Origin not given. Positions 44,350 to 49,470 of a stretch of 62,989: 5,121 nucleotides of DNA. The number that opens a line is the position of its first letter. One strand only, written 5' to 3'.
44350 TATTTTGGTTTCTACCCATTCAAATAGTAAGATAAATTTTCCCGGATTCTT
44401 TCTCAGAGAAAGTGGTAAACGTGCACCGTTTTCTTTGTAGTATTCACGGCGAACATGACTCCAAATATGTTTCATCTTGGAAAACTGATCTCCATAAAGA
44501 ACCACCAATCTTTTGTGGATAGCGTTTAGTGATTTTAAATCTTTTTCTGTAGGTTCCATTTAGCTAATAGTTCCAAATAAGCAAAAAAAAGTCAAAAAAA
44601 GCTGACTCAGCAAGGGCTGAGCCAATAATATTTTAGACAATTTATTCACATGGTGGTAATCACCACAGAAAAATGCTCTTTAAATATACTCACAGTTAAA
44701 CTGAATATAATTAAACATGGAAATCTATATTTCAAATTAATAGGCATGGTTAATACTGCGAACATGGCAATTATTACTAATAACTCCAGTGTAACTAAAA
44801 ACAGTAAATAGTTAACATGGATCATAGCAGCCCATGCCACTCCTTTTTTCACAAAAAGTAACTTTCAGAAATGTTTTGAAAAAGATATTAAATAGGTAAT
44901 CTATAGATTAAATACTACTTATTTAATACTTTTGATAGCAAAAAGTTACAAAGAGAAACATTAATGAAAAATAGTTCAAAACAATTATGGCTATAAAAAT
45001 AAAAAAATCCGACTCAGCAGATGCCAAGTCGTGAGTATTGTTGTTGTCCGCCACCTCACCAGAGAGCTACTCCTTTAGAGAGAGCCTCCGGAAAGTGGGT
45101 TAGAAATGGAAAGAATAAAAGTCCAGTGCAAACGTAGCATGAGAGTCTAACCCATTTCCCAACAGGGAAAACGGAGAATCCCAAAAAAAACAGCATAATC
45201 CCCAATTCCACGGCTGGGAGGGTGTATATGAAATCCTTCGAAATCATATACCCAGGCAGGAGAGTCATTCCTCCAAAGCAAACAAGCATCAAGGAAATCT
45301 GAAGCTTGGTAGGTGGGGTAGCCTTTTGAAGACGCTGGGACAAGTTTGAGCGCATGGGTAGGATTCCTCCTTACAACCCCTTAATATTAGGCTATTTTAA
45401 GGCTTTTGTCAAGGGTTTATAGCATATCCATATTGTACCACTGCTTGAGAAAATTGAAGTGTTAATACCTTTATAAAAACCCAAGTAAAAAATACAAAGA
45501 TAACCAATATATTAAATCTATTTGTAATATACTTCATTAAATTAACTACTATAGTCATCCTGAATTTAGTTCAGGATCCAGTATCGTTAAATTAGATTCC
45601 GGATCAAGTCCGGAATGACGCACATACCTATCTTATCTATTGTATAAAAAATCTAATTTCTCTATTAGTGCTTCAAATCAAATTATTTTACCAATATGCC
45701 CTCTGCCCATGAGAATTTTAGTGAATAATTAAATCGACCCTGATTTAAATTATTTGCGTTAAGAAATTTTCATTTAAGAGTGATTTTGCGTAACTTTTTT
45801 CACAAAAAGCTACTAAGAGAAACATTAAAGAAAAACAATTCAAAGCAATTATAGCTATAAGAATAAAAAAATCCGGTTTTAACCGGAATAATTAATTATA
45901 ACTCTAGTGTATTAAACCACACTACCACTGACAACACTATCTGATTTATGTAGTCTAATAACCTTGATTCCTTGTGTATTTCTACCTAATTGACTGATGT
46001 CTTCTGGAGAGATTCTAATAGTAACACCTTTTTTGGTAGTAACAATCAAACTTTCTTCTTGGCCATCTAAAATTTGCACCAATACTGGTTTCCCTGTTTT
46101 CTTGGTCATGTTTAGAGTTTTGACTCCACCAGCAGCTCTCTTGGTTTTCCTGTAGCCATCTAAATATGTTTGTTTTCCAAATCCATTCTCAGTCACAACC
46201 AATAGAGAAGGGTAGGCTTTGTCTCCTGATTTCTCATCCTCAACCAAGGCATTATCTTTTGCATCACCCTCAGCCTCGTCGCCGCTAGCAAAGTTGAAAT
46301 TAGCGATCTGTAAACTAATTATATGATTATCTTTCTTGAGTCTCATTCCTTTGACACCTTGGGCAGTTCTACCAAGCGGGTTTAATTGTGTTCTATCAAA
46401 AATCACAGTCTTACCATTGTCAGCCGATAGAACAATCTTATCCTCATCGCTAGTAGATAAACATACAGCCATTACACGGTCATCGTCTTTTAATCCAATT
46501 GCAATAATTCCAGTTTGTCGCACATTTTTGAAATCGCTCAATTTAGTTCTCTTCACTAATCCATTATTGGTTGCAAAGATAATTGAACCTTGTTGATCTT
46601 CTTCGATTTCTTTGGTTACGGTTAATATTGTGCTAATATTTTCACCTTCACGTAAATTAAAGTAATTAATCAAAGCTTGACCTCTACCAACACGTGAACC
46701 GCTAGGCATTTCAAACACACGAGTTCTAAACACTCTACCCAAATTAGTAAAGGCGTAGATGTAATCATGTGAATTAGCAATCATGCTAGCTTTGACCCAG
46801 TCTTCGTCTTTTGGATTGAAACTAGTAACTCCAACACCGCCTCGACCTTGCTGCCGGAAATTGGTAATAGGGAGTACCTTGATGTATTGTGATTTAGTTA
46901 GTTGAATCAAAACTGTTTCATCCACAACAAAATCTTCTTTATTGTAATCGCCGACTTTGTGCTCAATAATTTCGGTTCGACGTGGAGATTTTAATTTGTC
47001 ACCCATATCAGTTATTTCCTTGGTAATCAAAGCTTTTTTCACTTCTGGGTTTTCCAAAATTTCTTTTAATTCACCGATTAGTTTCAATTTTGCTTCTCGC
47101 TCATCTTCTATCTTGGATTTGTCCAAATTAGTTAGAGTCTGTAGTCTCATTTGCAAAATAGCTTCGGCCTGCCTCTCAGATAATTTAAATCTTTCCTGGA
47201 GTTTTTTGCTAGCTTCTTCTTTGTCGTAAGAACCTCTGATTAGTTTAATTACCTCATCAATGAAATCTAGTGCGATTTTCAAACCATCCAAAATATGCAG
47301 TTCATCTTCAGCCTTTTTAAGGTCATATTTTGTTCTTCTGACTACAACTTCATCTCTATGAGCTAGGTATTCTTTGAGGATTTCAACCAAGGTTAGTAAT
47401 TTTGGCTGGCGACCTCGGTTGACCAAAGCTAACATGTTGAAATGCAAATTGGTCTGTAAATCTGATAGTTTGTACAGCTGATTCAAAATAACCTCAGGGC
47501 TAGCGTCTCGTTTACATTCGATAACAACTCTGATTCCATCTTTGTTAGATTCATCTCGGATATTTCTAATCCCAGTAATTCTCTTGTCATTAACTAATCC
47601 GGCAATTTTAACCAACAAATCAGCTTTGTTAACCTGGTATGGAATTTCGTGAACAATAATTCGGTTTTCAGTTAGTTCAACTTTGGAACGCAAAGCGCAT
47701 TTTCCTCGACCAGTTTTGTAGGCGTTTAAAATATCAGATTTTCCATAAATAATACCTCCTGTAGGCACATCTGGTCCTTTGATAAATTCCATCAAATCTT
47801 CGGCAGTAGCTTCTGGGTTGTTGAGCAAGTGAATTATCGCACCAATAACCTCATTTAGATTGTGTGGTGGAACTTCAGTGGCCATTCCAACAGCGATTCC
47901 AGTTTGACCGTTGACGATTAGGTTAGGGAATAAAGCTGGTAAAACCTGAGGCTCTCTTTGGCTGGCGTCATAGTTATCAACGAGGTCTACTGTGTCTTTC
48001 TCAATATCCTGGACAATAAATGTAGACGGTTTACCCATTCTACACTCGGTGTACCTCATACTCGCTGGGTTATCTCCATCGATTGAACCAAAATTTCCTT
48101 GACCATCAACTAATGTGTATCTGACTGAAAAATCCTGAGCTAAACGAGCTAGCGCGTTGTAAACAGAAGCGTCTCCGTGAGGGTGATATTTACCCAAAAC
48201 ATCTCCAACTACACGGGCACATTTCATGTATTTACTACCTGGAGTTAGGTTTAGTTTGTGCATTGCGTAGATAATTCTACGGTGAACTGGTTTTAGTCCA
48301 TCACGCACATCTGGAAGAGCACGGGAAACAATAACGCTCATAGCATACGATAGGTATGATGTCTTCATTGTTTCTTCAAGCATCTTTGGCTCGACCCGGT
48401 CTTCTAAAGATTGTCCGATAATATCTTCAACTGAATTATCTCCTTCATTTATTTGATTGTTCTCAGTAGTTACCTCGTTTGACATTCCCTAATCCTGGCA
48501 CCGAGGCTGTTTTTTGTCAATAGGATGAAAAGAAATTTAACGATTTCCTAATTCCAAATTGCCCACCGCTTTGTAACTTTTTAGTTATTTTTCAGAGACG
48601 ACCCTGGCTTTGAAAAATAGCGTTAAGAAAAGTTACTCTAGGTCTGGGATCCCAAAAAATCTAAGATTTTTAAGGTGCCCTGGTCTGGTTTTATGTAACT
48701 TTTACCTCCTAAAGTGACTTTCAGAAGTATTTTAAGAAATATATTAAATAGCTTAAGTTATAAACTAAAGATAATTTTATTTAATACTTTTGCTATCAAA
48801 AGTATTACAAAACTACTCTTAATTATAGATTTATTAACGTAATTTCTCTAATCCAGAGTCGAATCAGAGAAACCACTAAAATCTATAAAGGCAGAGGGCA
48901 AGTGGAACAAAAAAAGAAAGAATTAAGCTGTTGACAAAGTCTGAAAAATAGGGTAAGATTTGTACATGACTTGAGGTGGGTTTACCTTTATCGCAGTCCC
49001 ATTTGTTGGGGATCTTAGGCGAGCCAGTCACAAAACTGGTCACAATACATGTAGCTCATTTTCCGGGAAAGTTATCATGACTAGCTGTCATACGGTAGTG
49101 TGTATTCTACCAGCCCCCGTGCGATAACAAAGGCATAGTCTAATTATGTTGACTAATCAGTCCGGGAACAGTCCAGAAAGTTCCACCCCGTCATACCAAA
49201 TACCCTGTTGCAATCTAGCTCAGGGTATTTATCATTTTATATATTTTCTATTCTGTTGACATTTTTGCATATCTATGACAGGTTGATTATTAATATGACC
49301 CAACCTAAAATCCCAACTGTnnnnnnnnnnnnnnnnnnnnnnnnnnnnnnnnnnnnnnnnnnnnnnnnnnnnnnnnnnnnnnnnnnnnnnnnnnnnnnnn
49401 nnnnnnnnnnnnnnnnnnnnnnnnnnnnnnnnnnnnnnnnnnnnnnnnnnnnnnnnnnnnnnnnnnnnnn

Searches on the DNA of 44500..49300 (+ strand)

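Call 28: search_rna_families(source=window, start=44500, end=49300, threshold=evalue, max_evalue=10)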
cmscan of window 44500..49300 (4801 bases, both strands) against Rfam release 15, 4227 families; matches with E-value up to 10: 4.
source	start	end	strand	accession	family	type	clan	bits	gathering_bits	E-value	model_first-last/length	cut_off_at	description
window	46418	46452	-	RF01277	snoU54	Gene; snRNA; snoRNA; CD-box;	CL00008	20.2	35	1.2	1-67/67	no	Small nucleolar RNA U54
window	49178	49243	-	RF02780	PutA_thermometer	Cis-reg; thermoregulator;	-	19.4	51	5.9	1-72/72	no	PutA 5' UTR thermometer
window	46373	46452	-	RF01420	snoR113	Gene; snRNA; snoRNA; CD-box;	-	16.7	47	7.7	1-103/103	no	Small nucleolar RNA snoR113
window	44988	45054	+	RF01420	snoR113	Gene; snRNA; snoRNA; CD-box;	-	16.3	47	9.5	1-103/103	no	Small nucleolar RNA snoR113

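Call 68: search_dna_similar(query=window:48546-48918:+, collection=plasmids, mode=distant, max_evalue=0.01, max_rows=10)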
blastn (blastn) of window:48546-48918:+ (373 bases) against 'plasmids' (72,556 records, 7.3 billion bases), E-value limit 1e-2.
Records with a match: 1; places in all: 1; records where one place covers at least 80% of the query: 0.
Best place of each record, by identity: 60-80% 1.
By first word of the organism name: Deferribacter 1.
By predicted mobility (MOB-suite, as given by PLSDB): non-mobilizable 1.
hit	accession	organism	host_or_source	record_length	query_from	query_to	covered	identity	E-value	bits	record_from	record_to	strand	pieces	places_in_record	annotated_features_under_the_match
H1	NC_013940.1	Deferribacter desulfuricans SSM1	-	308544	192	249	16%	79.7%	2e-3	50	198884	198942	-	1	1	hypothetical protein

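Call 69: search_dna_similar(query=window:48546-48918:+, collection=phages, mode=distant, max_evalue=0.01, max_rows=10)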
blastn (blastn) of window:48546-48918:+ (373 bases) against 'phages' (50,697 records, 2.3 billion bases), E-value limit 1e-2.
No match.

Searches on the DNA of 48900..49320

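Call 88: search_rna_families(source=window, start=48900, end=49320, threshold=evalue, max_evalue=10, show_alignments=2)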
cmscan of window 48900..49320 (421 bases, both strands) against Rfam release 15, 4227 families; matches with E-value up to 10: 3.
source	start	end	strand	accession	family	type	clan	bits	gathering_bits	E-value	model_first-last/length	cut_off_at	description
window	49178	49243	-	RF02780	PutA_thermometer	Cis-reg; thermoregulator;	-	19.4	51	0.52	1-72/72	no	PutA 5' UTR thermometer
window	48917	48956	+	RF02929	algC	Cis-reg;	-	14.9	33.8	3.9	1-52/52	no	algC RNA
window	49155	49242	-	RF01505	Afu_264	Gene; snRNA; snoRNA; CD-box;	-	12.2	40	9.5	1-103/103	no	A. fumigatus snoRNA Afu_264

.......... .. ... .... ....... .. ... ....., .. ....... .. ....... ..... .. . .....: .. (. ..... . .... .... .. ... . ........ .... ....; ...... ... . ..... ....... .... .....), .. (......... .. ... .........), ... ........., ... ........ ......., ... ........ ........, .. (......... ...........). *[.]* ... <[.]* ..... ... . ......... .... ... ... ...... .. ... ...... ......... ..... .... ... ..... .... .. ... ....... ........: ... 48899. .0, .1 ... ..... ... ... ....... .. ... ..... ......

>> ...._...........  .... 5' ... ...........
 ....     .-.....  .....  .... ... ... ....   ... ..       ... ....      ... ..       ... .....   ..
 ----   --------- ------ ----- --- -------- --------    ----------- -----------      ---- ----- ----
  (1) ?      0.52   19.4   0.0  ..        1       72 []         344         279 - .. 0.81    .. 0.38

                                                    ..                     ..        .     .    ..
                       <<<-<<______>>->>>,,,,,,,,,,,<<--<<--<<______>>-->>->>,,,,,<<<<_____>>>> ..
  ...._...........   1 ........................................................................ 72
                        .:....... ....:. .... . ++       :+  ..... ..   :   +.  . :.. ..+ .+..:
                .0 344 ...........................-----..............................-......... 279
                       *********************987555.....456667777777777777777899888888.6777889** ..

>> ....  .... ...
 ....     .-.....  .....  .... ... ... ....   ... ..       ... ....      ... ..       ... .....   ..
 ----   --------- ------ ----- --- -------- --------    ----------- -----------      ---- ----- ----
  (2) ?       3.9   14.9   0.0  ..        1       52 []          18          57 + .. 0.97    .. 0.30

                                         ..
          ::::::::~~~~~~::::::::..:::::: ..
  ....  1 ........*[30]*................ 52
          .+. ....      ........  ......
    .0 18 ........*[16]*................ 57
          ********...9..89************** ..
